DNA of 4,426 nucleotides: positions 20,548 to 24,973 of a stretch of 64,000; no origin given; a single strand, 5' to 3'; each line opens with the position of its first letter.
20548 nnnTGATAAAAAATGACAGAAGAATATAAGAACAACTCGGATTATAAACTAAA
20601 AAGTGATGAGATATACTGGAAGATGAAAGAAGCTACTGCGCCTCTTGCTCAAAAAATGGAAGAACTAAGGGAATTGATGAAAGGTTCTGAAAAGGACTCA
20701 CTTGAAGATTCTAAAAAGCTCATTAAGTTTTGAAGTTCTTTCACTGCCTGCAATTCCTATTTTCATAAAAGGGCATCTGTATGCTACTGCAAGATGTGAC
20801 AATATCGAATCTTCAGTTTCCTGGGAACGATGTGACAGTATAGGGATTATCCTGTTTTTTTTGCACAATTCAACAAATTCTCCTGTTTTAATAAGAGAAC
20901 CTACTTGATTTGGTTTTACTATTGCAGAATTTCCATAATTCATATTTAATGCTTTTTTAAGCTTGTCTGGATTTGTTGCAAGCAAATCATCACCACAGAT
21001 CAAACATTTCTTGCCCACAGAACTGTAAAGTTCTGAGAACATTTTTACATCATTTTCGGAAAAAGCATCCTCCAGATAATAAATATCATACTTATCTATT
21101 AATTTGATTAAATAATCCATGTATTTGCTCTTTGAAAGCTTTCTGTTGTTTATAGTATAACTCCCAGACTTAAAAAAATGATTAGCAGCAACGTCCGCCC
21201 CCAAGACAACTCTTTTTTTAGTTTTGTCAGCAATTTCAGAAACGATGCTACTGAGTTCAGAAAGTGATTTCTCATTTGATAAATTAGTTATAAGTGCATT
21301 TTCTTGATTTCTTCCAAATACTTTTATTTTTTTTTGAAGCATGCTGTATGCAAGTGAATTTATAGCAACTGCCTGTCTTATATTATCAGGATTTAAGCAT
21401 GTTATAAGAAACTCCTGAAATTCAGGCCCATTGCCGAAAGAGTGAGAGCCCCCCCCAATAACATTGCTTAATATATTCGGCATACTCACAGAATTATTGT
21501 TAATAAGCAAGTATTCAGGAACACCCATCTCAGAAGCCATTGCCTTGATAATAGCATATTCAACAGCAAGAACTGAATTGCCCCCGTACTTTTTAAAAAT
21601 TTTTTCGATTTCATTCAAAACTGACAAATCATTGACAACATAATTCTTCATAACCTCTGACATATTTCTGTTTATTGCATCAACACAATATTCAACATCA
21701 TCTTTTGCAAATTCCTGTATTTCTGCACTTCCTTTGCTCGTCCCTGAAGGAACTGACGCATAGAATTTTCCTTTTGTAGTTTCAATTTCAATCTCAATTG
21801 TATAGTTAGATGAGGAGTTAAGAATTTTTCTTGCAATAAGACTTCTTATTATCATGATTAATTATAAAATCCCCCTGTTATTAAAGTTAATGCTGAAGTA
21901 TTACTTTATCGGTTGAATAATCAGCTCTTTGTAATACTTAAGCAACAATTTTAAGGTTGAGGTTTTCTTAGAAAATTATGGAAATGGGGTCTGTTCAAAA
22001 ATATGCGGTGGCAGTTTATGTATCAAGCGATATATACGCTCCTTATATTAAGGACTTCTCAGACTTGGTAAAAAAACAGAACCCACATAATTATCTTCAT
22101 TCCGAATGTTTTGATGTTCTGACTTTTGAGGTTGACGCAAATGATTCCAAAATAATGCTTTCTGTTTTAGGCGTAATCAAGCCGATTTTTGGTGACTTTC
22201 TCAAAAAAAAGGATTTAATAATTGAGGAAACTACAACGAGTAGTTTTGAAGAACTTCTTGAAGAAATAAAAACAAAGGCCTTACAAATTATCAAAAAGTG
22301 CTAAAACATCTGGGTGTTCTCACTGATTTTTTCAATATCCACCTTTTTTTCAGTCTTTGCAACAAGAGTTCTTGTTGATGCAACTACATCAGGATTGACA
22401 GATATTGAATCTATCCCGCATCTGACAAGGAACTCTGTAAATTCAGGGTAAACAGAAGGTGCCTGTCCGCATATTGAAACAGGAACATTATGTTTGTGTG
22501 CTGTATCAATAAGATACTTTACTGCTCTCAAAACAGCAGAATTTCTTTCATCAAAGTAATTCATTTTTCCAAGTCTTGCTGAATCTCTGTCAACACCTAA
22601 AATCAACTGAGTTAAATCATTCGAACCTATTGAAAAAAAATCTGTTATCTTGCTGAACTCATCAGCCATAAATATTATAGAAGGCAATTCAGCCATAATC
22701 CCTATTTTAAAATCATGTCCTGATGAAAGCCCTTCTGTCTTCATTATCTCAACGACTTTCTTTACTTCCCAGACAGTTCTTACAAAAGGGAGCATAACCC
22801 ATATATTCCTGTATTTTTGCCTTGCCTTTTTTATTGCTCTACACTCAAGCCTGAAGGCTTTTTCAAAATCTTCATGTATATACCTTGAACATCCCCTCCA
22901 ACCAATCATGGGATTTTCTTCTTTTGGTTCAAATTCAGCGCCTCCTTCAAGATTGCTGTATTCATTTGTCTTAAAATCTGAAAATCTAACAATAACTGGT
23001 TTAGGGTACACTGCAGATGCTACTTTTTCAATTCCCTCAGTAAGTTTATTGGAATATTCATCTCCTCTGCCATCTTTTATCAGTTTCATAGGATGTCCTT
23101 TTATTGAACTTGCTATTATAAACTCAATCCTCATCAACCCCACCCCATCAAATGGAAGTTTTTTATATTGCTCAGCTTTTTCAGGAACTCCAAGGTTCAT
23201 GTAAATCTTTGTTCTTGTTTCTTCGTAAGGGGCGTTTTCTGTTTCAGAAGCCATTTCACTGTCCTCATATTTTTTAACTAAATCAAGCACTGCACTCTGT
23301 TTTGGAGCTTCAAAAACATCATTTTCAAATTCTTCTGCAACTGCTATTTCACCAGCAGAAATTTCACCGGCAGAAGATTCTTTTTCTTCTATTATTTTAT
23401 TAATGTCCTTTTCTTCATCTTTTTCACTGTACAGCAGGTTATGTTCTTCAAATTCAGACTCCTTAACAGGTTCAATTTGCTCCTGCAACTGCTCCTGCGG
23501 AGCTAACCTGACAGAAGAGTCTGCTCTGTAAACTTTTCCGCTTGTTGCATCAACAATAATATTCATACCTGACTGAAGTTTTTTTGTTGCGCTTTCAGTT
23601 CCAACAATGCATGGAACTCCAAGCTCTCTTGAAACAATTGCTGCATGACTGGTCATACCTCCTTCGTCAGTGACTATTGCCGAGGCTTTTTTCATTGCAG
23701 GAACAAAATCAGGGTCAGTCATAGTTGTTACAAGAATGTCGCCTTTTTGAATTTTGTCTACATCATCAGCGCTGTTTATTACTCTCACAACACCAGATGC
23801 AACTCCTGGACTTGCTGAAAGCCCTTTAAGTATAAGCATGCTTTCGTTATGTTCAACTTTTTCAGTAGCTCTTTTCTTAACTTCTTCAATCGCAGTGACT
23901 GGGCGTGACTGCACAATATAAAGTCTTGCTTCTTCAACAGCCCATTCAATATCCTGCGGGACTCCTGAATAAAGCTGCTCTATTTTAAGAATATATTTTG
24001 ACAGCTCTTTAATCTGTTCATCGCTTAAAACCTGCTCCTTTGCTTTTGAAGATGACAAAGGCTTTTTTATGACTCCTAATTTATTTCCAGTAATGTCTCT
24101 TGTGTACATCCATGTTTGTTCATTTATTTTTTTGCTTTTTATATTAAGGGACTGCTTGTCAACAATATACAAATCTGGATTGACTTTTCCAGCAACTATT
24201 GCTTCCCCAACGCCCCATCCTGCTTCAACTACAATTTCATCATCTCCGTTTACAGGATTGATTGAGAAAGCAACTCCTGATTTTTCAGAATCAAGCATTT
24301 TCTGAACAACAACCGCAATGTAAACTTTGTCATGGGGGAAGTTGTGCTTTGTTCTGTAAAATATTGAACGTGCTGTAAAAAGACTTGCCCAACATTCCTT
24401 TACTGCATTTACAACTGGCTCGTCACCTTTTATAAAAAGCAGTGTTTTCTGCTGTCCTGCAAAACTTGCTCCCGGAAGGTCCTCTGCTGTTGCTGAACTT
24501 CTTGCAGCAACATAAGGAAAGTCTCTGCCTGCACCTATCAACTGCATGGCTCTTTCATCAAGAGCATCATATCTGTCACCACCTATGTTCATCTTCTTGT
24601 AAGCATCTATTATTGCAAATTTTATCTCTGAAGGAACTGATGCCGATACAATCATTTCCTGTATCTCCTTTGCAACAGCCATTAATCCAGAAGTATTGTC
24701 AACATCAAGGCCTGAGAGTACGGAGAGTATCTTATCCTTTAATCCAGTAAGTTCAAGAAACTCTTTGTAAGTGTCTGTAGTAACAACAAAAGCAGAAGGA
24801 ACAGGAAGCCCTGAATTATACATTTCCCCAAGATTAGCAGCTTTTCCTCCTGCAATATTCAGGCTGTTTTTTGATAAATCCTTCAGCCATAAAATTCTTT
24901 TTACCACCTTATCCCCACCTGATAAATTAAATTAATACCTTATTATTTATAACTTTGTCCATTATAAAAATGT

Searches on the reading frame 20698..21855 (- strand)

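Call 43: search_protein_families(library=pfam, proteins=[window:20698-21855:-], max_evalue=0.00001)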
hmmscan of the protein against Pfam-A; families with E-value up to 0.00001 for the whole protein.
window:20698-21855:- (385 aa): 2 families
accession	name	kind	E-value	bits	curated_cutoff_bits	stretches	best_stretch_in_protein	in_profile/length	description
PF00113.28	Enolase_C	-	4.2e-45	154.7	21.5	1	124-383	3-277/296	Enolase, C-terminal TIM barrel domain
PF03952.21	Enolase_N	-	9.1e-15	55.4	35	1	3-116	1-129/131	Enolase, N-terminal domain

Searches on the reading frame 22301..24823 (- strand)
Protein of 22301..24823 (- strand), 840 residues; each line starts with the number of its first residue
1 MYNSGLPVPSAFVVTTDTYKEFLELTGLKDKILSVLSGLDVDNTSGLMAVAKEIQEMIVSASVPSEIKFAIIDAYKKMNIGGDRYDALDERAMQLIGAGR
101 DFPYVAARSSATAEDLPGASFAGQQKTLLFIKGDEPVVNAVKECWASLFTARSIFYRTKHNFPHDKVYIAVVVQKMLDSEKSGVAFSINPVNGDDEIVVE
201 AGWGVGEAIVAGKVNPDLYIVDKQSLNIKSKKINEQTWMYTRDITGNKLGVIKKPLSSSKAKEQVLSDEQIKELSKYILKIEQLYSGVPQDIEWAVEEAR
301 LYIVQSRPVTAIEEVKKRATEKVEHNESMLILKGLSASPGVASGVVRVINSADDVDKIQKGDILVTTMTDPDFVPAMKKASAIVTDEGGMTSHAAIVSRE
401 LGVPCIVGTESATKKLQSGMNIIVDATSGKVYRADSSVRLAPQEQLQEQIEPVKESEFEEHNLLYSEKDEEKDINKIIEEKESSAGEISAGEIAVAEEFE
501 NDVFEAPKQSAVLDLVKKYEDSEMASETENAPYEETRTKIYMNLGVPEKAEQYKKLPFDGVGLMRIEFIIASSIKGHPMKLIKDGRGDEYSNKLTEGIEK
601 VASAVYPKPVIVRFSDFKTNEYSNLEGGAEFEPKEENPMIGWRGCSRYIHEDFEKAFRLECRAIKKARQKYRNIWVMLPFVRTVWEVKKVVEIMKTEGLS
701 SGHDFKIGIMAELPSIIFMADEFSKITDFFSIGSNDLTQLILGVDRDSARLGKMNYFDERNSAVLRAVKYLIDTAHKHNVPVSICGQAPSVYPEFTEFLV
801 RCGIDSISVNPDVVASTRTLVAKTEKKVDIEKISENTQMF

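Call 43: search_protein_families(library=pfam, proteins=[window:22301-24823:-], max_evalue=0.00001)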
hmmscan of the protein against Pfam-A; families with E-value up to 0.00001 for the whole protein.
window:22301-24823:- (840 aa): 3 families
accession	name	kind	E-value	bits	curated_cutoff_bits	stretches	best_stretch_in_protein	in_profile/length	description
PF01326.24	PPDK_N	-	4e-97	325.9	27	1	3-325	16-325/328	Pyruvate phosphate dikinase, AMP/ATP-binding domain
PF02896.24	PEP-utilizers_C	-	1.5e-80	271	22.8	1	528-825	10-292/293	PEP-utilising enzyme, PEP-binding domain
PF00391.29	PEP-utilizers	-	2.8e-29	101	23.1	1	358-429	1-72/72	PEP-utilising enzyme, mobile domain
